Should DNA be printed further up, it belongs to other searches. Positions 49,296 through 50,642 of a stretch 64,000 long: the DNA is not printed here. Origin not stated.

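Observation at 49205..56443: Candidate uncharacterised system: PqqD-like small protein + ATP-grasp ligase + PLP decarboxylase wired to a channel/M23 fusion, an outer-membrane barrel and a TPR protein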

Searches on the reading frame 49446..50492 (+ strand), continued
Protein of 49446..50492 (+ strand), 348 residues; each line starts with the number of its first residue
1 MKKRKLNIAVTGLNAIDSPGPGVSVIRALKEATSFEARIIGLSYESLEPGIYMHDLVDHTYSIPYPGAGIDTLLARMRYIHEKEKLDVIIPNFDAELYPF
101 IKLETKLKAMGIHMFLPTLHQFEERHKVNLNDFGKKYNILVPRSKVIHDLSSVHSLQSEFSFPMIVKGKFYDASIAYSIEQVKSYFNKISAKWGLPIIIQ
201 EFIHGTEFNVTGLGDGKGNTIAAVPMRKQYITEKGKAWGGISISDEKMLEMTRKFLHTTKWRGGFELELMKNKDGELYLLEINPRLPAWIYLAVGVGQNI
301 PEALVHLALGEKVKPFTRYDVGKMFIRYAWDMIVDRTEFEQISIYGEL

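Call 80: find_related_loci(query=A4, collection=metagenome_contigs, flank=9000)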
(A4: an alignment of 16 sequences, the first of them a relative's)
Query A4 (711 aa) in metagenome_contigs; peptide patterns used: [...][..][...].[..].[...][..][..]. (x = any residue, [..] = any of these).
600 stretches matched a pattern (row limit reached: there are more); 589 encode a relative of the query (tblastn E <= 1e-3); the best 80 are kept; 80 distinct loci.
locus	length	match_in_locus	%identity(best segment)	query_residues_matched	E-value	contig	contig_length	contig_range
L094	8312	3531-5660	77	1-711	0e+0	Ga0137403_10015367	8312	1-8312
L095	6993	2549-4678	76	1-711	0e+0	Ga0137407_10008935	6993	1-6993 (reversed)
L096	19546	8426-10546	76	1-708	0e+0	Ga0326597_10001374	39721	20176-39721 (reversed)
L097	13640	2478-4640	73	1-707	0e+0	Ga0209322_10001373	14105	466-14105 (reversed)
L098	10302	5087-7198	70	1-708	0e+0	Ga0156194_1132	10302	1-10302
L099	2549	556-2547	66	1-703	0e+0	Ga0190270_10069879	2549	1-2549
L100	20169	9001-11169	69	1-710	0e+0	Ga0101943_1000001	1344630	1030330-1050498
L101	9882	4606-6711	31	6-706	7e-101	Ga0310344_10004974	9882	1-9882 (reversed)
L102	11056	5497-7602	31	6-706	7e-99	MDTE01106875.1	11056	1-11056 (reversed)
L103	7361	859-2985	31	6-707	3e-97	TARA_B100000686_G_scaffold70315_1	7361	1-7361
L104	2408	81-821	72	124-710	1e-95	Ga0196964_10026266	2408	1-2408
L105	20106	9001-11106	34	6-709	8e-87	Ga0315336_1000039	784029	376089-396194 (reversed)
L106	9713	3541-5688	31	2-706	7e-86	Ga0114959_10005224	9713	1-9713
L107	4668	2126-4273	32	2-706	8e-86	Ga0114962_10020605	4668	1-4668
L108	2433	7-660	76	154-710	6e-87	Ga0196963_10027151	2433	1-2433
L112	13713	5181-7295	31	6-708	2e-81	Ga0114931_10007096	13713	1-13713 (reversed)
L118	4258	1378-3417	29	36-708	3e-69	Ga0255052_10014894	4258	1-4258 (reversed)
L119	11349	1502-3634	30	6-706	2e-68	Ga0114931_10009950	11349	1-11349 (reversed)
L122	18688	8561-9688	40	3-711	5e-68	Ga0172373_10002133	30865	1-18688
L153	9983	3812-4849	37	6-708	2e-64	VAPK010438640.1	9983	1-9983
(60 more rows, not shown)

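Call 85: search_protein_families(library=pfam, proteins=[L084:11544-13217:+, L101:8079-9716:+, L106:8728-9573:+, L119:5027-6676:+, L085:10670-12583:+, L122:11024-13246:+, L112:8666-10345:+], max_evalue=0.001)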
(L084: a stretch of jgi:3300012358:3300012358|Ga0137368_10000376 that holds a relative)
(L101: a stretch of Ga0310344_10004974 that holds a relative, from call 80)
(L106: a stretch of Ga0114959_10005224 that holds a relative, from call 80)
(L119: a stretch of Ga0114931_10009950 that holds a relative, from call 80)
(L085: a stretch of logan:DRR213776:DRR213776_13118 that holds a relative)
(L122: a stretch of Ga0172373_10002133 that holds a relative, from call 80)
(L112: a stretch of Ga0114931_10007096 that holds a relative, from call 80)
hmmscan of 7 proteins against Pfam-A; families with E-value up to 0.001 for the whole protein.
L084:11544-13217:+ (557 aa): 3 families
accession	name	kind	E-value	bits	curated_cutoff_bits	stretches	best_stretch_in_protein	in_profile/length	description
PF02146.23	SIR2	-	5.9e-35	121.3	24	1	318-496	1-180/180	Sir2 family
PF03253.19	UT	-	1.8e-24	86.9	25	2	20-145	8-133/292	Urea transporter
PF17283.8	Zn_ribbon_SprT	-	6e-05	23.4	28.1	1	421-458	4-36/38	SprT-like zinc ribbon domain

L101:8079-9716:+ (545 aa): 2 families
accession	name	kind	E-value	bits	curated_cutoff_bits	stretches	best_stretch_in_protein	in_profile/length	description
PF02146.23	SIR2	-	5.5e-40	137.7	24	1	320-494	1-179/180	Sir2 family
PF03253.19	UT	-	2e-14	53.9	25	1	9-143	153-287/292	Urea transporter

L106:8728-9573:+ (281 aa): 1 family
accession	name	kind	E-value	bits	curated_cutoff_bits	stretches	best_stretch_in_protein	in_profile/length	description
PF02146.23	SIR2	-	9.1e-22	78.3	24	1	29-193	1-151/180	Sir2 family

L119:5027-6676:+ (549 aa): 2 families
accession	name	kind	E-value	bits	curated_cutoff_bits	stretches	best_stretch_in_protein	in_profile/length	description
PF03253.19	UT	-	2.3e-20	73.4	25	1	12-143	3-133/292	Urea transporter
PF02146.23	SIR2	-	4.7e-11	43.4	24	1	342-468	47-174/180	Sir2 family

L085:10670-12583:+ (637 aa): 0 families

L122:11024-13246:+ (740 aa): 2 families
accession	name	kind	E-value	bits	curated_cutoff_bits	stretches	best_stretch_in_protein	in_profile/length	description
PF03253.19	UT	-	1.8e-46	159.1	25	1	21-311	4-290/292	Urea transporter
PF01551.29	Peptidase_M23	-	3.7e-16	59.5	28.7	1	411-500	13-88/96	Peptidase family M23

L112:8666-10345:+ (559 aa): 2 families
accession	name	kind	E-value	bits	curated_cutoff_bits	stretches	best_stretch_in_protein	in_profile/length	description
PF02146.23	SIR2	-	2.3e-35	122.6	24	1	310-484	1-179/180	Sir2 family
PF03253.19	UT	-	2e-12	47.3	25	1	11-142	3-133/292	Urea transporter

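Call 90: search_protein_families(library=ncbifam, proteins=[L052:7056-7625:+, L112:3040-3594:+, L080:9078-9578:+, L153:8603-9703:+, L118:490-1230:+], max_evalue=0.001)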
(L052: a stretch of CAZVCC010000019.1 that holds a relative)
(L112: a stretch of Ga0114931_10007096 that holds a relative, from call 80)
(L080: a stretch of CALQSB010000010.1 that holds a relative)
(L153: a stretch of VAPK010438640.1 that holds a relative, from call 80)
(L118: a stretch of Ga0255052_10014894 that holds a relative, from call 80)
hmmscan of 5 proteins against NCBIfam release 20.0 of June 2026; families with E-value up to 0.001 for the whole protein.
L052:7056-7625:+ (189 aa): 7 families
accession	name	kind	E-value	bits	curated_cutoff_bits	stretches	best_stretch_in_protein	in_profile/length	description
TIGR03585.1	PseH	equivalog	7.8e-17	61.8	93.1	1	14-168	3-155/156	UDP-4-amino-4,6-dideoxy-N-acetyl-beta-L-altrosamine N-acetyltransferase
NF011709.0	PRK15130.1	equivalog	1.3e-16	61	218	1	57-179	53-173/186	spermidine N1-acetyltransferase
NF040503.1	resist_ArsN1a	equivalog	2e-08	34.1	170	1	47-170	35-157/159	arsinothricin resistance N-acetyltransferase ArsN1 family A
NF000225.3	AAC_6p_Strep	exception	1.5e-07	31.4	250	1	61-175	41-155/156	aminoglycoside 6'-N-acetyltransferase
NF008072.0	PRK10809.1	equivalog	0.00035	20.3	190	1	59-174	74-189/194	ribosomal protein S5-alanine N-acetyltransferase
NF000431.1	AAC_6p_Ian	exception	0.00046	19.7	400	1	93-152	98-157/190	aminoglycoside N-acetyltransferase AAC(6')-Ian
NF007527.0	PRK10140.1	equivalog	0.00066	19.6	236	1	86-168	77-158/162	N-acetyltransferase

L112:3040-3594:+ (184 aa): 5 families
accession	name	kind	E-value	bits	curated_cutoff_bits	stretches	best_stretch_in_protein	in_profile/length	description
TIGR03585.1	PseH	equivalog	3.5e-10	40.2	93.1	1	57-157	54-152/156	UDP-4-amino-4,6-dideoxy-N-acetyl-beta-L-altrosamine N-acetyltransferase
NF011709.0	PRK15130.1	equivalog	2.5e-09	37.2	218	1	57-175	60-177/186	spermidine N1-acetyltransferase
NF000485.1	TlmB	exception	2.6e-06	26.9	625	1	23-158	26-161/292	bleomycin family antibiotic N-acetyltransferase TlmB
NF040502.1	PPT_acetyltrans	equivalog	4.2e-06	26.6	300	1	49-156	52-160/183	phosphinothricin N-acetyltransferase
NF040503.1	resist_ArsN1a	equivalog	5.5e-06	26.2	170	1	69-160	66-155/159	arsinothricin resistance N-acetyltransferase ArsN1 family A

L080:9078-9578:+ (166 aa): 9 families
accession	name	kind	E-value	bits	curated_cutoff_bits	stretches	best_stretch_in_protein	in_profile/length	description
NF007539.0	PRK10151.1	equivalog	2.2e-09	37.2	184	1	77-163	88-174/179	50S ribosomal protein L7/L12-serine acetyltransferase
NF011709.0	PRK15130.1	equivalog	9.1e-09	35.4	218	1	6-153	10-154/186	spermidine N1-acetyltransferase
NF007527.0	PRK10140.1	equivalog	3e-07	30.4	236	1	3-163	4-160/162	N-acetyltransferase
TIGR03585.1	PseH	equivalog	8e-07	29.3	93.1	1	57-157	53-151/156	UDP-4-amino-4,6-dideoxy-N-acetyl-beta-L-altrosamine N-acetyltransferase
NF040702.1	ileS_w_GNAT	exception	4.1e-06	24.7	1999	1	4-139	288-417/1100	isoleucine--tRNA ligase, N-acetyltransferase domain-containing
NF040503.1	resist_ArsN1a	equivalog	4.2e-06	26.6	170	1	7-148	3-142/159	arsinothricin resistance N-acetyltransferase ArsN1 family A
NF008072.0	PRK10809.1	equivalog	4.2e-06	26.6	190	1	61-154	82-176/194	ribosomal protein S5-alanine N-acetyltransferase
NF000225.3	AAC_6p_Strep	exception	0.00023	21.1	250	1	58-148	43-133/156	aminoglycoside 6'-N-acetyltransferase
NF000485.1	TlmB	exception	0.00048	19.5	625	1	65-138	71-140/292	bleomycin family antibiotic N-acetyltransferase TlmB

L153:8603-9703:+ (366 aa): 0 families

L118:490-1230:+ (246 aa): 0 families

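Call 91: search_protein_families(library=pfam, proteins=[L052:7056-7625:+, L112:3040-3594:+, L080:9078-9578:+, L153:8603-9703:+, L118:490-1230:+], max_evalue=0.001)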
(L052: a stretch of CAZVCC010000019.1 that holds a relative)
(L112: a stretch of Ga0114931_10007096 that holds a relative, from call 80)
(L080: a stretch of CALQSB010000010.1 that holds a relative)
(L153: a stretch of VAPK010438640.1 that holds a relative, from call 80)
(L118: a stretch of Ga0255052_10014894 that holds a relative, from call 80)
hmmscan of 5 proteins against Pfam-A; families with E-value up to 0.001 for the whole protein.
L052:7056-7625:+ (189 aa): 3 families
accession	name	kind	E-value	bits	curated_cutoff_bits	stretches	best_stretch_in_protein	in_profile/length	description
PF13302.13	Acetyltransf_3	-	5.7e-18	66.4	25.4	1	13-147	3-138/138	Acetyltransferase (GNAT) domain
PF13420.13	Acetyltransf_4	-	1e-14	55.3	24.3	1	17-167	4-155/155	Acetyltransferase (GNAT) domain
PF00583.31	Acetyltransf_1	-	2.6e-10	41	20.7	1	56-146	29-116/116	Acetyltransferase (GNAT) family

L112:3040-3594:+ (184 aa): 4 families
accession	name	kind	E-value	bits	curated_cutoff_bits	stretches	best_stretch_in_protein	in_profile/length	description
PF13302.13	Acetyltransf_3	-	7.8e-19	69.2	25.4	1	7-139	3-138/138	Acetyltransferase (GNAT) domain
PF00583.31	Acetyltransf_1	-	4.4e-12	46.8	20.7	1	47-138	23-116/116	Acetyltransferase (GNAT) family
PF13508.13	Acetyltransf_7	-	6.8e-05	23.6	27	1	55-139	4-83/84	Acetyltransferase (GNAT) domain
PF13523.12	Acetyltransf_8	-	0.00022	21.3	27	1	24-142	14-141/145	Acetyltransferase (GNAT) domain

L080:9078-9578:+ (166 aa): 4 families
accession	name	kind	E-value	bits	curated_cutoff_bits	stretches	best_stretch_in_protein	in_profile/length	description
PF13302.13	Acetyltransf_3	-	1.8e-27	97.2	25.4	1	3-139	2-137/138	Acetyltransferase (GNAT) domain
PF00583.31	Acetyltransf_1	-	2e-13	51.1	20.7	1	25-139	4-116/116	Acetyltransferase (GNAT) family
PF13420.13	Acetyltransf_4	-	1.3e-08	35.5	24.3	1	5-158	1-153/155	Acetyltransferase (GNAT) domain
PF13523.12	Acetyltransf_8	-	0.0001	22.4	27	1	87-143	84-141/145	Acetyltransferase (GNAT) domain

L153:8603-9703:+ (366 aa): 0 families

L118:490-1230:+ (246 aa): 0 families
